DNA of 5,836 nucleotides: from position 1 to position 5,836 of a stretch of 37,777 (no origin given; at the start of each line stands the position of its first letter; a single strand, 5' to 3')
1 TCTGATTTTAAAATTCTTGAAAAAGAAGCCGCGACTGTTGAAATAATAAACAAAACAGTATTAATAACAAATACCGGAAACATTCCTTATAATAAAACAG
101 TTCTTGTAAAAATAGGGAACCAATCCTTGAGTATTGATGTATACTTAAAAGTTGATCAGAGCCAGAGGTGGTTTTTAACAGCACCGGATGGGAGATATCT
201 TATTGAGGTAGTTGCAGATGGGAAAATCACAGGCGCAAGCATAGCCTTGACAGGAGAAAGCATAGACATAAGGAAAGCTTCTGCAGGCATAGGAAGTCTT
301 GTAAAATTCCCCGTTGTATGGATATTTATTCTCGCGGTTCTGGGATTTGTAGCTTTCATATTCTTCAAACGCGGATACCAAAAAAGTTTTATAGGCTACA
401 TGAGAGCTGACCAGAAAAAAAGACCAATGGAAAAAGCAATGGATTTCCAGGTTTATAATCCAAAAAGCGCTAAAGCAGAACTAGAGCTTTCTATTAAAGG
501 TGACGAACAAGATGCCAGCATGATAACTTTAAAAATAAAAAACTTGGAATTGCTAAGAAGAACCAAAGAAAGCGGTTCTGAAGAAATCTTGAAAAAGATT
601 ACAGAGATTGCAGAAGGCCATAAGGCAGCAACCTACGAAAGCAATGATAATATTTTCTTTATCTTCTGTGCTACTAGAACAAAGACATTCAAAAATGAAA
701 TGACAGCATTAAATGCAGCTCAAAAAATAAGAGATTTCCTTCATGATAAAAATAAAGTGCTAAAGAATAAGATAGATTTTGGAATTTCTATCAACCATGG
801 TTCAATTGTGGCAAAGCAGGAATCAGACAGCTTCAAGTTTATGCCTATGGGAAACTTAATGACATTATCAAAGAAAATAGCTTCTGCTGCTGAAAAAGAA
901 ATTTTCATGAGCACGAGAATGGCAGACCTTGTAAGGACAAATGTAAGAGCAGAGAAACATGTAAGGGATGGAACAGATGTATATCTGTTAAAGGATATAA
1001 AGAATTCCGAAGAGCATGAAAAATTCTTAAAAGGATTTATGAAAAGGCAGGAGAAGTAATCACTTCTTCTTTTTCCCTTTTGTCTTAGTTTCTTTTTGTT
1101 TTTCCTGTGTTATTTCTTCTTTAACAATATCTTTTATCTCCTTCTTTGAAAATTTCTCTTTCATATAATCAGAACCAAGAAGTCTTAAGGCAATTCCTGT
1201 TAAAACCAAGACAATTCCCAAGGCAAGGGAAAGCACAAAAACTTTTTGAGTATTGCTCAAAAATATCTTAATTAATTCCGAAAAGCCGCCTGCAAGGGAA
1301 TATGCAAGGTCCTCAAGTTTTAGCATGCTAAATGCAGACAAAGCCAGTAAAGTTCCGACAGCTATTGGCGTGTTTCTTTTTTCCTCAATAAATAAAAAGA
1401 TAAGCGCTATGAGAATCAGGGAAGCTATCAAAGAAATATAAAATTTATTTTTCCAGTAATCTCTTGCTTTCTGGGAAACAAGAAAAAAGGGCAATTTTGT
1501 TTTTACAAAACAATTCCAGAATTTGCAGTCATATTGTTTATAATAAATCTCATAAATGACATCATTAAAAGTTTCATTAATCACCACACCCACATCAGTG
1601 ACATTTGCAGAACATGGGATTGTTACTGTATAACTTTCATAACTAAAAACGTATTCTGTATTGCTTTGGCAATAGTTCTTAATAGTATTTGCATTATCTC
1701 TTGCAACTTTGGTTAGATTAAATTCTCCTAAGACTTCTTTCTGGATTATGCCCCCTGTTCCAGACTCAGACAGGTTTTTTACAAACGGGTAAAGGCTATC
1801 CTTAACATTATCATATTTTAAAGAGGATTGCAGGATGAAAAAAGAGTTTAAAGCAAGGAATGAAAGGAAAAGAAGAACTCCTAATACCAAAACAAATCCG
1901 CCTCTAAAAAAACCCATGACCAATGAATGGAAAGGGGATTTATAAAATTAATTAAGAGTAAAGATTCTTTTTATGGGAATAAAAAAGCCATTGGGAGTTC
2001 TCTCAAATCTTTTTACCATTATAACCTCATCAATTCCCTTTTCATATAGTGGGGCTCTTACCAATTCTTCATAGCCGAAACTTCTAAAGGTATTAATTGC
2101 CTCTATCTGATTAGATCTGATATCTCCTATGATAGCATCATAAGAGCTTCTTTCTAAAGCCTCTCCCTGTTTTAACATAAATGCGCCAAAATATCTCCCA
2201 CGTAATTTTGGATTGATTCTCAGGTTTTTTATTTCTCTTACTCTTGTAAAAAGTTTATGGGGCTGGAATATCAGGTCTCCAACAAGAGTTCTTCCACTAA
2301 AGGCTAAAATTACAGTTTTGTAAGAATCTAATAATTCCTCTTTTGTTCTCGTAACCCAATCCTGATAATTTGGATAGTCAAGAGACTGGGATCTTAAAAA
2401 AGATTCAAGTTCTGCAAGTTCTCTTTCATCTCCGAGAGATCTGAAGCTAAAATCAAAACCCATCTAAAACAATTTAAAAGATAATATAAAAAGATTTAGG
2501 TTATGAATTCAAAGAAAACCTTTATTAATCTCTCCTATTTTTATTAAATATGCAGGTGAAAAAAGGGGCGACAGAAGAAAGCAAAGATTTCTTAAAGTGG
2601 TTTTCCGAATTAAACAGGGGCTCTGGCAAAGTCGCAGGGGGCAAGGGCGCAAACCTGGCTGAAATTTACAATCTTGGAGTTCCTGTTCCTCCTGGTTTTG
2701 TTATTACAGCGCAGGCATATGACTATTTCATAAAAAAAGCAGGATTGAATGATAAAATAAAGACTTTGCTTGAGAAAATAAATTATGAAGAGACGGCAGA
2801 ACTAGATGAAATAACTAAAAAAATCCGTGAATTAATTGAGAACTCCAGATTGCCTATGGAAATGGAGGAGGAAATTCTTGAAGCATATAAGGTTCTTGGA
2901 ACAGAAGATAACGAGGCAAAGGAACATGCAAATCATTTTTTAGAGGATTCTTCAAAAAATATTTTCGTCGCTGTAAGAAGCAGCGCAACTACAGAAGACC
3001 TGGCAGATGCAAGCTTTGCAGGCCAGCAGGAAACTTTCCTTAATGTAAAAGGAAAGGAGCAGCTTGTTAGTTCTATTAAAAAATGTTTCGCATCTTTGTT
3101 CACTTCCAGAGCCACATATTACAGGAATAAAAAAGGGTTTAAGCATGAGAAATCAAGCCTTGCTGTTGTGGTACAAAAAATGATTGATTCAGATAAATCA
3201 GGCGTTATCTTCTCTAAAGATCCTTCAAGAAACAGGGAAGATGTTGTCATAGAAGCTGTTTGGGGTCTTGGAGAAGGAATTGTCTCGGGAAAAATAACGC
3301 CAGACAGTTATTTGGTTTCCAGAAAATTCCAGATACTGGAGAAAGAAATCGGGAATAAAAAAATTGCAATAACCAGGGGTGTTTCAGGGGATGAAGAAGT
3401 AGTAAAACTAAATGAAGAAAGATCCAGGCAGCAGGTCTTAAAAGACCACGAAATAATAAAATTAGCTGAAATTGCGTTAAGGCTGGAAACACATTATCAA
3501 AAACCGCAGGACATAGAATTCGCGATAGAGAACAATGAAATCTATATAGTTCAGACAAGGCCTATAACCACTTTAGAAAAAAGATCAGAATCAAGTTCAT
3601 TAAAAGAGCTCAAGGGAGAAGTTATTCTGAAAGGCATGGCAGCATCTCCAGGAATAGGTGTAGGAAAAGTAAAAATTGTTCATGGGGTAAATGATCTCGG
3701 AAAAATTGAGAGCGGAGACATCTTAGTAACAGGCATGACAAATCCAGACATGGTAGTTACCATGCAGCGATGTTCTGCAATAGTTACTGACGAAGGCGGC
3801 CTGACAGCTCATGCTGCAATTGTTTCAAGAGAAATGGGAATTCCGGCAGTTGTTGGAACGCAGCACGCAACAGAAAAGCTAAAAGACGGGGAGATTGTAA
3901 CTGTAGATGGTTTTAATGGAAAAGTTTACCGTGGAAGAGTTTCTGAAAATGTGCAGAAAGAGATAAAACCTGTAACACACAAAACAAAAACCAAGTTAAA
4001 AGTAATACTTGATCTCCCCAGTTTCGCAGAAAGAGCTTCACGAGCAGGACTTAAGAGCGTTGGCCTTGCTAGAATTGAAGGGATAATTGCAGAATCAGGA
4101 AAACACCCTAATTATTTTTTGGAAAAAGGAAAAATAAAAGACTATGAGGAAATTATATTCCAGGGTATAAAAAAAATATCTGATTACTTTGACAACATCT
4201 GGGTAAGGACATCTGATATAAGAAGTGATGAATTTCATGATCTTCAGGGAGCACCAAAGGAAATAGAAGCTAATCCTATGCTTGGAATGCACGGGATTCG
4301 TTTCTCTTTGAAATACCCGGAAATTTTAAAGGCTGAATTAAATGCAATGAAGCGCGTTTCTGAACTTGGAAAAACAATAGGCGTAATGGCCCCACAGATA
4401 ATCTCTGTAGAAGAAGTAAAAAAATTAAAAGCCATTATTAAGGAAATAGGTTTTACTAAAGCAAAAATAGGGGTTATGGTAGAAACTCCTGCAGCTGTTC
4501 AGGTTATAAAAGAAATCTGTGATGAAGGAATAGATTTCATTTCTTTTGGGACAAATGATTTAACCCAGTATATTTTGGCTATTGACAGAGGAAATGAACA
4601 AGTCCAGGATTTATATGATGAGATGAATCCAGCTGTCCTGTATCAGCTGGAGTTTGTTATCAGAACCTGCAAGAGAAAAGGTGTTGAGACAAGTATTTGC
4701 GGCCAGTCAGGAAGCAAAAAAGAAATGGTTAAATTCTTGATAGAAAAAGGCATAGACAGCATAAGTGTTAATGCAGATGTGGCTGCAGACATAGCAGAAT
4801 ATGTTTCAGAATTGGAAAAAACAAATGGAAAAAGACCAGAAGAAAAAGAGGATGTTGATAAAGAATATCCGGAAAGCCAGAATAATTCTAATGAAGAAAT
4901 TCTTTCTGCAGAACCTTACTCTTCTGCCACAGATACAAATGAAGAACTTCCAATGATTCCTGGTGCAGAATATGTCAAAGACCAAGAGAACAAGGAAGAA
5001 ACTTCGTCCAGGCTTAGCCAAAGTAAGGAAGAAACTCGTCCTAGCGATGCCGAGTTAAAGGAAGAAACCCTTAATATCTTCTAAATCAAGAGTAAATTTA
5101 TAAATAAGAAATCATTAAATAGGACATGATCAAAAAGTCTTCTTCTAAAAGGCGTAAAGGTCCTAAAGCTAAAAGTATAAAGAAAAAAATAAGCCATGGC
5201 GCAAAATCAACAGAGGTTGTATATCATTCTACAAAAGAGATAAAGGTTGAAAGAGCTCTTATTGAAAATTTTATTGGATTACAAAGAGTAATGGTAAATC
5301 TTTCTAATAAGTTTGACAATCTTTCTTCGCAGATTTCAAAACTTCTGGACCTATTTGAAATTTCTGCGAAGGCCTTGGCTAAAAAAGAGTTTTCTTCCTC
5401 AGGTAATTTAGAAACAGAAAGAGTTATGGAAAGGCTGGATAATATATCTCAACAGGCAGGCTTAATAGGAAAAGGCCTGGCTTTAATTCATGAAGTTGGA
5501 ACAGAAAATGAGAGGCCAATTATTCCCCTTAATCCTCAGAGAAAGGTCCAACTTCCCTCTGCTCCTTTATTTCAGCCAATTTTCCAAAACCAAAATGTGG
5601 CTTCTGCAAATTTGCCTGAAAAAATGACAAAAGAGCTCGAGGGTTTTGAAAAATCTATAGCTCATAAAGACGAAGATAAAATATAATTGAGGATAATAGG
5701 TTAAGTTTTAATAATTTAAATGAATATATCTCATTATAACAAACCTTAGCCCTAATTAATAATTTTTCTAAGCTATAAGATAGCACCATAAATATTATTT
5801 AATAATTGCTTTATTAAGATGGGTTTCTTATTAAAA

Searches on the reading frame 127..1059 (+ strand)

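Call 25: search_protein_families(library=pfam, proteins=[window:127-1059:+], max_evalue=0.001)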
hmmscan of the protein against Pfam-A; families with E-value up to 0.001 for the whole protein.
window:127-1059:+ (310 aa): 0 families

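Call 64: search_protein_families(library=pfam, proteins=[window:127-1059:+], max_evalue=5)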
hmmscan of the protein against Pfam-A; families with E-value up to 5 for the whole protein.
window:127-1059:+ (310 aa): 2 families
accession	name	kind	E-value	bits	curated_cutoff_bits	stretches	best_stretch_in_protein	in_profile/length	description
PF22648.2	SET7_N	-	0.042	14.1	27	1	10-40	5-36/74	Histone H3 K4-specific methyltransferase SET7 N-terminal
PF18422.6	TNFR_16_TM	-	0.73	10.5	25.6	1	65-82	10-29/38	Tumor necrosis factor receptor member 16 trans-membrane domain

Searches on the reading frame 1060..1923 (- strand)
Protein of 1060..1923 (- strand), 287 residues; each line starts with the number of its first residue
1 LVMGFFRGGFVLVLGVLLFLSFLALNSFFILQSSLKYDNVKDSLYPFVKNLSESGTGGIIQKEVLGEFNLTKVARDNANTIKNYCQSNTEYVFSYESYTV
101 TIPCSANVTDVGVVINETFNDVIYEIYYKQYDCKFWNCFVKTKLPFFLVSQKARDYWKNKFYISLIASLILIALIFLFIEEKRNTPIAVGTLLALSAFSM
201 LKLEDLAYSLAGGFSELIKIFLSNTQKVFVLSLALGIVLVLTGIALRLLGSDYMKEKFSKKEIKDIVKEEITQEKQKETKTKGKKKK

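Call 25: search_protein_families(library=pfam, proteins=[window:1060-1923:-], max_evalue=0.001)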
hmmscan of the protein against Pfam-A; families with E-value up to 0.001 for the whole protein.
window:1060-1923:- (287 aa): 0 families

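Call 64: search_protein_families(library=pfam, proteins=[window:1060-1923:-], max_evalue=5)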
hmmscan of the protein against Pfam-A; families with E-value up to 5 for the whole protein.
window:1060-1923:- (287 aa): 4 families
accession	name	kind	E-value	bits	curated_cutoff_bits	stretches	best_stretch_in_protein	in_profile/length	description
PF02537.21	CRCB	-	0.021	15.6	32.9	1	157-244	25-103/103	CrcB-like protein, Camphor Resistance (CrcB)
PF10177.14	DUF2371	-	0.027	15.2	22.9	1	231-279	42-90/143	Uncharacterised conserved protein (DUF2371)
PF00637.26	Clathrin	-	0.031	14.5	29.6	1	77-141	72-133/143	Region in Clathrin and VPS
PF18303.6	Saf_2TM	-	0.27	11.5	29.5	1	185-261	24-100/152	SAVED-fused 2TM effector domain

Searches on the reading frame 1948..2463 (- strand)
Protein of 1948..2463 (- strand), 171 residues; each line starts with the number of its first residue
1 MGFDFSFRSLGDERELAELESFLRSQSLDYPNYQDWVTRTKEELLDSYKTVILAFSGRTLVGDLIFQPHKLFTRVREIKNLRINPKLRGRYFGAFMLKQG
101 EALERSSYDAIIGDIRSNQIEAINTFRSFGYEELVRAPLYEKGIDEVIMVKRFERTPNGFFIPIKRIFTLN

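Call 25: search_protein_families(library=pfam, proteins=[window:1948-2463:-], max_evalue=0.001)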
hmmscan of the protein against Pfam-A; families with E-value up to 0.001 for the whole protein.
window:1948-2463:- (171 aa): 0 families

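Call 64: search_protein_families(library=pfam, proteins=[window:1948-2463:-], max_evalue=5)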
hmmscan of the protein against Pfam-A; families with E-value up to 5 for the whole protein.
window:1948-2463:- (171 aa): 3 families
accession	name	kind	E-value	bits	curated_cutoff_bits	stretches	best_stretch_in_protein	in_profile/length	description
PF13673.13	Acetyltransf_10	-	0.0031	17.9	23.6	1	40-152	22-127/128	Acetyltransferase (GNAT) domain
PF00583.31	Acetyltransf_1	-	0.0036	18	20.7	1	30-131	16-116/116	Acetyltransferase (GNAT) family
PF13508.13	Acetyltransf_7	-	0.036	14.9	27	1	50-133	4-84/84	Acetyltransferase (GNAT) domain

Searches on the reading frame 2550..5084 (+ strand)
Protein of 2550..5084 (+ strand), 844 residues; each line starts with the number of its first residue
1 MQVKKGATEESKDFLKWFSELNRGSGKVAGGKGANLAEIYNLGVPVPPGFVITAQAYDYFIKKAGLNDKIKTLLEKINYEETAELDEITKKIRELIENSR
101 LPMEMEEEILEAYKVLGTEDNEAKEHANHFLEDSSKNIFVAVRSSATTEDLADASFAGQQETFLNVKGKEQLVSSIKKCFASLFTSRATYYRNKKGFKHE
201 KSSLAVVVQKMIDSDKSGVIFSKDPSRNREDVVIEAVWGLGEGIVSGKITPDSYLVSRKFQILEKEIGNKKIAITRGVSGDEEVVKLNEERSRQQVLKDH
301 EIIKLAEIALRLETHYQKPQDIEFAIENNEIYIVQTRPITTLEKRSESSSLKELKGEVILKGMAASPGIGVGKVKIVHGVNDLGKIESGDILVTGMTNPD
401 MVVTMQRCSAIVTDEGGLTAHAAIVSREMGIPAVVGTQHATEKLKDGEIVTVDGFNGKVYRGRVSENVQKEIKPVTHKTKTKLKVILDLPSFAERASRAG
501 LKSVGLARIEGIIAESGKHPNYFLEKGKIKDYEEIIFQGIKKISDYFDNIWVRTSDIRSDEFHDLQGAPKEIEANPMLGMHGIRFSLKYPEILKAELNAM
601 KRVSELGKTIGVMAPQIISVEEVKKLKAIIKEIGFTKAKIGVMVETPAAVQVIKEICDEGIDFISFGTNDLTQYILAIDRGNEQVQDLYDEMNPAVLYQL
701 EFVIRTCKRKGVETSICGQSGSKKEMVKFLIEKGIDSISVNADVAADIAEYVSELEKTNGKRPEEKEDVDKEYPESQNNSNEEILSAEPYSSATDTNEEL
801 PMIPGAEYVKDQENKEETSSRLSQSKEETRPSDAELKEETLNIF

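Call 25: search_protein_families(library=pfam, proteins=[window:2550-5084:+], max_evalue=0.001)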
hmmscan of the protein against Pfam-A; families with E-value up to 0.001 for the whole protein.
window:2550-5084:+ (844 aa): 3 families
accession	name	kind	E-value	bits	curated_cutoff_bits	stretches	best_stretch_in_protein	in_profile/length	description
PF01326.24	PPDK_N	-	6.9e-110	367.8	27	1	28-353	3-323/328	Pyruvate phosphate dikinase, AMP/ATP-binding domain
PF02896.24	PEP-utilizers_C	-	2.8e-69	233.9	22.8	1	467-750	6-286/293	PEP-utilising enzyme, PEP-binding domain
PF00391.29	PEP-utilizers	-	5.7e-27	93.6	23.1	1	386-457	1-72/72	PEP-utilising enzyme, mobile domain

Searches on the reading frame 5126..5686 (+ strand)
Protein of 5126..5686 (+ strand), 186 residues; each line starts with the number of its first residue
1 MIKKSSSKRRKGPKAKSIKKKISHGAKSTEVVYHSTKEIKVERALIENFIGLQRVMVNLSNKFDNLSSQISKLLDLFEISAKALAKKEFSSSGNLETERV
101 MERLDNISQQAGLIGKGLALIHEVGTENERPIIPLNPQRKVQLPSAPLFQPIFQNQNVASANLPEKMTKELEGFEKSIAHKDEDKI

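Call 25: search_protein_families(library=pfam, proteins=[window:5126-5686:+], max_evalue=0.001)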
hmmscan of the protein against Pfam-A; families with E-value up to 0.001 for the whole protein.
window:5126-5686:+ (186 aa): 0 families

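Call 64: search_protein_families(library=pfam, proteins=[window:5126-5686:+], max_evalue=5)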
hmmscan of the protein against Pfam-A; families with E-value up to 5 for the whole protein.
window:5126-5686:+ (186 aa): 2 families
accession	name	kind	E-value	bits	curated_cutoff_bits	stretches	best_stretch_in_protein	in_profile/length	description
PF04728.18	LPP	-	0.02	15.7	29.1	1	62-109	1-49/53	Lipoprotein leucine-zipper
PF06825.17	HSBP1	-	0.26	11.6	28.6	1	53-74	8-29/51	Heat shock factor binding protein 1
